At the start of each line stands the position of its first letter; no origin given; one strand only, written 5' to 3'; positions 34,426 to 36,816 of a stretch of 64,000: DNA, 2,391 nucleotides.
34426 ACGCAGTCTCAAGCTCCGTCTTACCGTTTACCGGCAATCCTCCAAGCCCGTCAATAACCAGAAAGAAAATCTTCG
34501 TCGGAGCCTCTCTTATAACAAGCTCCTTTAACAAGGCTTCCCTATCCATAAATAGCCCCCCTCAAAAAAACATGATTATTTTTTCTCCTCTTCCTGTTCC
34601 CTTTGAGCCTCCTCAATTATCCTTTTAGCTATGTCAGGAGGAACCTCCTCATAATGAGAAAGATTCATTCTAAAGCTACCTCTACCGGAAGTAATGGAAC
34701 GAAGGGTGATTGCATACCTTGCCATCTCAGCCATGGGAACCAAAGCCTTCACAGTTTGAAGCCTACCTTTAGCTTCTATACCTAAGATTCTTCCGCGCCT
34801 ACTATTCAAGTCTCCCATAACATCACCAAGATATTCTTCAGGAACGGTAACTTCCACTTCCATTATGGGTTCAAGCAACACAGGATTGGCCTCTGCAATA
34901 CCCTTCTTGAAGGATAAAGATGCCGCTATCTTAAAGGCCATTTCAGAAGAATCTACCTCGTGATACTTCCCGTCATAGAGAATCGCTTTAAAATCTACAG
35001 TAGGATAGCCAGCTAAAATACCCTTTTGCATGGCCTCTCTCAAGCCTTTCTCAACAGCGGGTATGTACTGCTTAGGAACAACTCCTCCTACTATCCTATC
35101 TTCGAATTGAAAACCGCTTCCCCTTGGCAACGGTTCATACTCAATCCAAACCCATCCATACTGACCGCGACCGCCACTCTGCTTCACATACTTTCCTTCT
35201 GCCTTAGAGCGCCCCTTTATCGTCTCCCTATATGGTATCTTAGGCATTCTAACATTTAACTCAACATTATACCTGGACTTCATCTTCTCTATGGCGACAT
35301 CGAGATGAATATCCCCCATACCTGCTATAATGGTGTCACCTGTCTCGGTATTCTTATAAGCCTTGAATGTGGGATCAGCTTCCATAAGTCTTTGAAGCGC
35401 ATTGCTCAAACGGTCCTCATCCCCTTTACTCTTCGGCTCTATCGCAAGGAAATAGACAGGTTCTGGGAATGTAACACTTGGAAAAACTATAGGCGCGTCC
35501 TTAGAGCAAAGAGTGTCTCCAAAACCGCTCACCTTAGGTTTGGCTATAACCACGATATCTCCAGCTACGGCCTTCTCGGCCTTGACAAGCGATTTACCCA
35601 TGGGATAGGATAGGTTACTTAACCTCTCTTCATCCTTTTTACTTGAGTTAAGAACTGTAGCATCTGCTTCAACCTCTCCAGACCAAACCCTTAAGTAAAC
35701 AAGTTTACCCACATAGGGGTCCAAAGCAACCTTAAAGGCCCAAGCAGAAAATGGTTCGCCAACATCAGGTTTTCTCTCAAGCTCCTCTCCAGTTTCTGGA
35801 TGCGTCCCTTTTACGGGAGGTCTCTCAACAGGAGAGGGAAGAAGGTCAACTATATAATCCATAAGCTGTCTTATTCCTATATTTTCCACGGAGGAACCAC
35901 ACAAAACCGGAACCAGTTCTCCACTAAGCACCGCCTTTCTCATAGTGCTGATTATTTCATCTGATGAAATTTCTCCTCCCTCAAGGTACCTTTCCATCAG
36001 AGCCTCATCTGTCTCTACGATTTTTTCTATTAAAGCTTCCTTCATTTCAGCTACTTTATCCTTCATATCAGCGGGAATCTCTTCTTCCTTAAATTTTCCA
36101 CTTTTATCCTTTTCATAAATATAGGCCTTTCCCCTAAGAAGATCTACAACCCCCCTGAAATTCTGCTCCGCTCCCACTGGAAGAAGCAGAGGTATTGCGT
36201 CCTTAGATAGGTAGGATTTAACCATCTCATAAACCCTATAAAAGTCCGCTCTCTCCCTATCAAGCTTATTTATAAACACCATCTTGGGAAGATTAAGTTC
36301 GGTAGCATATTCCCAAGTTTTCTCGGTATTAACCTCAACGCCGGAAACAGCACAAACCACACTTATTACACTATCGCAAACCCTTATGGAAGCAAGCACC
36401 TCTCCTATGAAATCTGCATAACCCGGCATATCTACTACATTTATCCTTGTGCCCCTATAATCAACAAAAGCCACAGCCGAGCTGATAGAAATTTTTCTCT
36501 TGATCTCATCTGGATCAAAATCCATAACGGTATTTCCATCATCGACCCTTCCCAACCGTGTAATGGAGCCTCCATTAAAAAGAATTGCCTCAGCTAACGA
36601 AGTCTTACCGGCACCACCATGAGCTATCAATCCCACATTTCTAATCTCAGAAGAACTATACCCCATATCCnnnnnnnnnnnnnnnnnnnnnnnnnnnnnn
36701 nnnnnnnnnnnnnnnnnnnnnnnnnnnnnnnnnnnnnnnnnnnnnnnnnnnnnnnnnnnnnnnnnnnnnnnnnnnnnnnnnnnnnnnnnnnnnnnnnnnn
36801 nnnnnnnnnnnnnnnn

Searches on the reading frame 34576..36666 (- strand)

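Call 48: search_protein_families(library=pfam, proteins=[window:34576-36666:-], max_evalue=0.00001)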
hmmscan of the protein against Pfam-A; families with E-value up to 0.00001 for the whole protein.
window:34576-36666:- (696 aa): 6 families
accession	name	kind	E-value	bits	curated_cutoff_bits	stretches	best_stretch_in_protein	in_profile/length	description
PF00009.33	GTP_EFTU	-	3.3e-46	157.7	26.5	1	7-278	2-188/188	Elongation factor Tu GTP binding domain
PF03764.24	EFG_IV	-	4.5e-46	156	24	1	475-594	1-121/121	Elongation factor G, domain IV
PF00679.30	EFG_C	-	9.1e-31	106.2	27.9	1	596-682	1-88/89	Elongation factor G C-terminus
PF14492.12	EFG_III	-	1.1e-29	102.8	27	1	400-472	1-73/75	Elongation Factor G, domain III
PF22042.2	EF-G_D2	-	1e-11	45.2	27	1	305-388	1-83/84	Elongation factor G domain 2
PF03144.31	GTP_EFTU_D2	-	5.7e-07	30.3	30.3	1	320-387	1-73/73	Elongation factor Tu domain 2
